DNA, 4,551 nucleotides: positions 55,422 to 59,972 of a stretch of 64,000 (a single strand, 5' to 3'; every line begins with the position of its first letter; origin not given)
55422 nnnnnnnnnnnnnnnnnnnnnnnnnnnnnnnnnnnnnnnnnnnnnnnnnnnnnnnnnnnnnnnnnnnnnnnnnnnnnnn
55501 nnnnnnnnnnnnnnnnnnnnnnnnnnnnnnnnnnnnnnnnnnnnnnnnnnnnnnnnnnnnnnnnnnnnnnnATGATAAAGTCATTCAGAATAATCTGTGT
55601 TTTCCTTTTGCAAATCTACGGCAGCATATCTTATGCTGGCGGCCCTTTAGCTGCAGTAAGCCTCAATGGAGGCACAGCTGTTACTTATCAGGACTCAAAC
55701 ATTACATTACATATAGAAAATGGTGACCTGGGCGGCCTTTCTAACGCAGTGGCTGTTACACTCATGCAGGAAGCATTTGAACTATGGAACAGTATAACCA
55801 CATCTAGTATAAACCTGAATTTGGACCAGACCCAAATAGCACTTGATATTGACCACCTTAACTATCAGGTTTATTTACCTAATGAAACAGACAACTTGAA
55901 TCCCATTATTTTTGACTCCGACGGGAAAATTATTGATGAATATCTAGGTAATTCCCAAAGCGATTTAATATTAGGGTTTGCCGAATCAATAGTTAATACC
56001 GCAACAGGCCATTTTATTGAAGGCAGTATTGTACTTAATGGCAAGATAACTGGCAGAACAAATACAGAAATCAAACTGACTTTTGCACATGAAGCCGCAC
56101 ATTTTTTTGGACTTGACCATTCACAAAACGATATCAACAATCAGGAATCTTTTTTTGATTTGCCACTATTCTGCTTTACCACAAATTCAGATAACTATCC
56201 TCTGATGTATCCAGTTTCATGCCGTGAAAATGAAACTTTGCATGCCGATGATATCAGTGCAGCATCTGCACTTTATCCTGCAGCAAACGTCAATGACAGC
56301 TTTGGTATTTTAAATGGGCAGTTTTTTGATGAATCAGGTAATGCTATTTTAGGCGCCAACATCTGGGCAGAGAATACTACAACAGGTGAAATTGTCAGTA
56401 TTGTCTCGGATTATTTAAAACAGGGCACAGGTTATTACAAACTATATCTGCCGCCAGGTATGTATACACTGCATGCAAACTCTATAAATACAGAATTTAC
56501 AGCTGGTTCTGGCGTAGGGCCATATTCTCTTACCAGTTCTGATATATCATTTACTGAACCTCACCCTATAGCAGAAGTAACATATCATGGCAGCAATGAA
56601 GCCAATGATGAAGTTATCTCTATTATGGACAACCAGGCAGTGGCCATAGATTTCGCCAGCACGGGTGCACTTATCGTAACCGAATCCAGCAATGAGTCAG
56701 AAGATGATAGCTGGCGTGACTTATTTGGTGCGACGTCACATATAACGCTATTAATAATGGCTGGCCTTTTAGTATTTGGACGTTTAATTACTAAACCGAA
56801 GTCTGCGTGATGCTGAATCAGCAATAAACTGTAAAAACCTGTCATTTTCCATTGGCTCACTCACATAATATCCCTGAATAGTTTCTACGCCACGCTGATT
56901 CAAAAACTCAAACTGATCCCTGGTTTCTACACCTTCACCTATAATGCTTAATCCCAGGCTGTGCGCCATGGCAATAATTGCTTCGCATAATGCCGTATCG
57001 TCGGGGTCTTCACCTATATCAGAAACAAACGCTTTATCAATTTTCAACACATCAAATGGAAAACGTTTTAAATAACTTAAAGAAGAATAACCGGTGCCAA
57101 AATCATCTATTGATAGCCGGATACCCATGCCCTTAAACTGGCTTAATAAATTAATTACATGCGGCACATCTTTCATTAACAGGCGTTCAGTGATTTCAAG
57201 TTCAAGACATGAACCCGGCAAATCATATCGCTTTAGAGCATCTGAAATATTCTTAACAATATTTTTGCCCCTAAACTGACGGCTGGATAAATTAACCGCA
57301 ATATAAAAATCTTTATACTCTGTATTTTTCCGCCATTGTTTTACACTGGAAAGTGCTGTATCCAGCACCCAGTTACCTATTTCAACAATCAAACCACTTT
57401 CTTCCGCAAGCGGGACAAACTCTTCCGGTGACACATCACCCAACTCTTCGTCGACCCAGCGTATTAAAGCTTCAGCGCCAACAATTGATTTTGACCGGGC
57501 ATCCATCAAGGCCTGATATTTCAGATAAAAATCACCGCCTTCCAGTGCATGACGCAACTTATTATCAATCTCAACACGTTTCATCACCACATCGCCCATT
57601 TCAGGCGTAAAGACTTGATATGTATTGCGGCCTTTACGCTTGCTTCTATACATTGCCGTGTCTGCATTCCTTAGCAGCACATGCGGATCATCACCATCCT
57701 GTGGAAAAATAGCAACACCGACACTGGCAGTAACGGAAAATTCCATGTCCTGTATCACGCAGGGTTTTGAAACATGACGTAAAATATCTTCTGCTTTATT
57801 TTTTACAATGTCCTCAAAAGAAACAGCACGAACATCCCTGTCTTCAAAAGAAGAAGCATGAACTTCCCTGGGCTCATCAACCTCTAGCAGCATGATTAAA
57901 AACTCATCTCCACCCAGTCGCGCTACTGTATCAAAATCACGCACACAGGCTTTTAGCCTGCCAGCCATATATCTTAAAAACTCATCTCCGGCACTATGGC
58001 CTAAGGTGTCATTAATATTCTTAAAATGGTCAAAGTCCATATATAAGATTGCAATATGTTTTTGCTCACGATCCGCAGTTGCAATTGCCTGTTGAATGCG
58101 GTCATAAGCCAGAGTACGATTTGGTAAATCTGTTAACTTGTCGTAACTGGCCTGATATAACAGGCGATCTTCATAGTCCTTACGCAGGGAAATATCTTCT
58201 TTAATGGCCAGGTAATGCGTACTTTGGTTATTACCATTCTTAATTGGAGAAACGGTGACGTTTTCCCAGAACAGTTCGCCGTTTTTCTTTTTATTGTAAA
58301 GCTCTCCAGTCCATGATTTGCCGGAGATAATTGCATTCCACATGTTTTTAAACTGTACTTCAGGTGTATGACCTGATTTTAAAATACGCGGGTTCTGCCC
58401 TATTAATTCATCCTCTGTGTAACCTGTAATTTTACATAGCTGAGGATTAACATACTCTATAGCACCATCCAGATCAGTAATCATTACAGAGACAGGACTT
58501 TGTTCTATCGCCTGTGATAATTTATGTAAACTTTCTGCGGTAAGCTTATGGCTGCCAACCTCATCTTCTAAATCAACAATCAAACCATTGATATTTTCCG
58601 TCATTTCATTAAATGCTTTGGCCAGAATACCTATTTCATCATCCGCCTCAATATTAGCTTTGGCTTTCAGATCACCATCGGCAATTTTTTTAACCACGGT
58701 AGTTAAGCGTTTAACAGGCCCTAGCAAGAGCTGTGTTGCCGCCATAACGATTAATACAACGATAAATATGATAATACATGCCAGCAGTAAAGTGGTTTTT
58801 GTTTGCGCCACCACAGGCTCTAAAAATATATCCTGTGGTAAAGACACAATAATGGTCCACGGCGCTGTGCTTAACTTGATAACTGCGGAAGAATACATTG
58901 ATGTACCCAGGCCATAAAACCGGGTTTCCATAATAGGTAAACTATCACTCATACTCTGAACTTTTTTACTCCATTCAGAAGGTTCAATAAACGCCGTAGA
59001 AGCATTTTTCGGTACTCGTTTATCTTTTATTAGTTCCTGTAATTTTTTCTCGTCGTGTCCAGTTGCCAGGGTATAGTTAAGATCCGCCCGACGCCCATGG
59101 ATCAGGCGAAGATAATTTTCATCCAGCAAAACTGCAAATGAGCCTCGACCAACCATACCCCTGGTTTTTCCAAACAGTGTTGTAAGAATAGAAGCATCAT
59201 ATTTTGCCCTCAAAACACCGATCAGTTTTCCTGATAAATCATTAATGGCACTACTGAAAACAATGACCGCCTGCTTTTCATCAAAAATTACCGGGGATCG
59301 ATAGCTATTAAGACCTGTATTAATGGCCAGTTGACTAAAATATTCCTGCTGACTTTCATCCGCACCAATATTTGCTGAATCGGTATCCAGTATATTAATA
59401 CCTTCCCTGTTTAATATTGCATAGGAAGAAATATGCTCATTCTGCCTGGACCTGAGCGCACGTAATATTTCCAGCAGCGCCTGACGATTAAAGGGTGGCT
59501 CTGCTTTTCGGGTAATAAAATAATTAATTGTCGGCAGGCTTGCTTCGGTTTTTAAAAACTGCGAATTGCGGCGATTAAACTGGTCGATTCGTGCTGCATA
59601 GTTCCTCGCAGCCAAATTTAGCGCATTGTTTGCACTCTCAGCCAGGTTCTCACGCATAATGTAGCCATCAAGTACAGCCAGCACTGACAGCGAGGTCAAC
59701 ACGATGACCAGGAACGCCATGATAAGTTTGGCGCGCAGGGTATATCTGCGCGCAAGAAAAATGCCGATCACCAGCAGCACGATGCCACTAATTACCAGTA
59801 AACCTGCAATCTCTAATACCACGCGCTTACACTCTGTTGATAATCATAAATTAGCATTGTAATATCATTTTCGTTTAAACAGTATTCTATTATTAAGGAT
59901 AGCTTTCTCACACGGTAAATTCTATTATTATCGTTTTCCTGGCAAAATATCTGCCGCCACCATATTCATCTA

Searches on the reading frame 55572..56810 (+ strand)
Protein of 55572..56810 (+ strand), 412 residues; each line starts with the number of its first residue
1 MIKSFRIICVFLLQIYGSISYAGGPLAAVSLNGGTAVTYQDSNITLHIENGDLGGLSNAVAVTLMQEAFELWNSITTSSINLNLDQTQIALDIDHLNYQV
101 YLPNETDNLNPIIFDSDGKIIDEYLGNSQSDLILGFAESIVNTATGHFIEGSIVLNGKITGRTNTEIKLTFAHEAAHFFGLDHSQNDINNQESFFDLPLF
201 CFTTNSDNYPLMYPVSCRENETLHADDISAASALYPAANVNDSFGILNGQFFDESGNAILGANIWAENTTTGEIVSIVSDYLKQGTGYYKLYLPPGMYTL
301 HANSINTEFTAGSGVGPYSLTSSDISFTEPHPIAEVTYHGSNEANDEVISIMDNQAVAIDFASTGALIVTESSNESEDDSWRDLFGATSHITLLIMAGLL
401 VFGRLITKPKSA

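Call 67: search_protein_families(library=pfam, proteins=[window:55572-56810:+], max_evalue=0.001)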
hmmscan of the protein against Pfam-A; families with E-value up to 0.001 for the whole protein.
window:55572-56810:+ (412 aa): 2 families
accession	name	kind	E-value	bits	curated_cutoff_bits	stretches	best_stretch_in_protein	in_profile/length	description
PF13620.12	CarboxypepD_reg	-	5.8e-06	27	32.3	1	247-306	2-58/82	Carboxypeptidase regulatory-like domain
PF00413.30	Peptidase_M10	-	2e-05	25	24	1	40-186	3-127/159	Matrixin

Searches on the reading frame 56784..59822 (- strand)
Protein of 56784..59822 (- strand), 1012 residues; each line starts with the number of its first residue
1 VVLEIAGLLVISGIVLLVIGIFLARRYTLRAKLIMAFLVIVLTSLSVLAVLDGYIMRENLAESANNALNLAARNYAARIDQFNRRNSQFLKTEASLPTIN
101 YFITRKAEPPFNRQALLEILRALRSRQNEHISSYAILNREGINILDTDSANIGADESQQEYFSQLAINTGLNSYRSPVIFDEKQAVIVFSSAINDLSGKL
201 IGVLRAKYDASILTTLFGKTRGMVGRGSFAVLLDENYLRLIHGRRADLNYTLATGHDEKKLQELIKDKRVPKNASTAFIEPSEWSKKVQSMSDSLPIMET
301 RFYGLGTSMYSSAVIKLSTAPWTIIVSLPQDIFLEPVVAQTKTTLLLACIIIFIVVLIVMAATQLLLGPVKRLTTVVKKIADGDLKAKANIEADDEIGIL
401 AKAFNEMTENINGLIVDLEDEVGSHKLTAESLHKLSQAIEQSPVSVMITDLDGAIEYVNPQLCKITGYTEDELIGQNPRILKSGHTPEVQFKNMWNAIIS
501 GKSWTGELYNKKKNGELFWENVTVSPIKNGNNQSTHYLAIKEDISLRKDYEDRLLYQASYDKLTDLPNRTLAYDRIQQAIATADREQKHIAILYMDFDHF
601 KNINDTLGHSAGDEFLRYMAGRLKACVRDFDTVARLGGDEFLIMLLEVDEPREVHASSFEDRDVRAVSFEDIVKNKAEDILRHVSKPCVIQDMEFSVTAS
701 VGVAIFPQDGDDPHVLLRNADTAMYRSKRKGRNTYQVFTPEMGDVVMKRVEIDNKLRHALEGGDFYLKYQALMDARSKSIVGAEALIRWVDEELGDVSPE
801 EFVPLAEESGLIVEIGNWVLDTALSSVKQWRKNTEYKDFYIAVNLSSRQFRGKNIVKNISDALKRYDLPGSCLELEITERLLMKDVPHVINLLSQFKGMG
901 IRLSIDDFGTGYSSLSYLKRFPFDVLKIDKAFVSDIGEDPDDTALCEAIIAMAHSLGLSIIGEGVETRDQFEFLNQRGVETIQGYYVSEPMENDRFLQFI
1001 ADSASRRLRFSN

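Call 81: search_protein_families(library=pfam, proteins=[window:56784-59822:-], max_evalue=0.01)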
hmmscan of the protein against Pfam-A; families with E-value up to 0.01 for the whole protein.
window:56784-59822:- (1012 aa): 9 families
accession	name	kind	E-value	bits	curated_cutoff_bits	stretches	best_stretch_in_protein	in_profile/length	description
PF00563.25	EAL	-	6e-73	245.5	31.3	1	754-990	2-236/236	EAL domain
PF00990.26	GGDEF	-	5.8e-47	159.9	23.8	1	558-733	1-160/161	Diguanylate cyclase, GGDEF domain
PF13426.13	PAS_9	-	8.8e-20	71.4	27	1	443-545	1-102/103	PAS domain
PF00989.32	PAS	-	7e-14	52.2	22.6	1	435-544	3-113/113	PAS fold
PF00672.30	HAMP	-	4.4e-13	49.8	25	1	365-412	5-52/53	HAMP domain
PF02743.24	dCache_1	-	1.1e-10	42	45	1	59-327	2-240/240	Cache domain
PF08447.18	PAS_3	-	1.2e-09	38.8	25.6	1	456-538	2-86/89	PAS fold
PF13188.13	PAS_8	-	2.1e-07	31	21.8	1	434-476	2-45/65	PAS domain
PF08448.16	PAS_4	-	3.3e-07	31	23.1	1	440-548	2-109/110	PAS fold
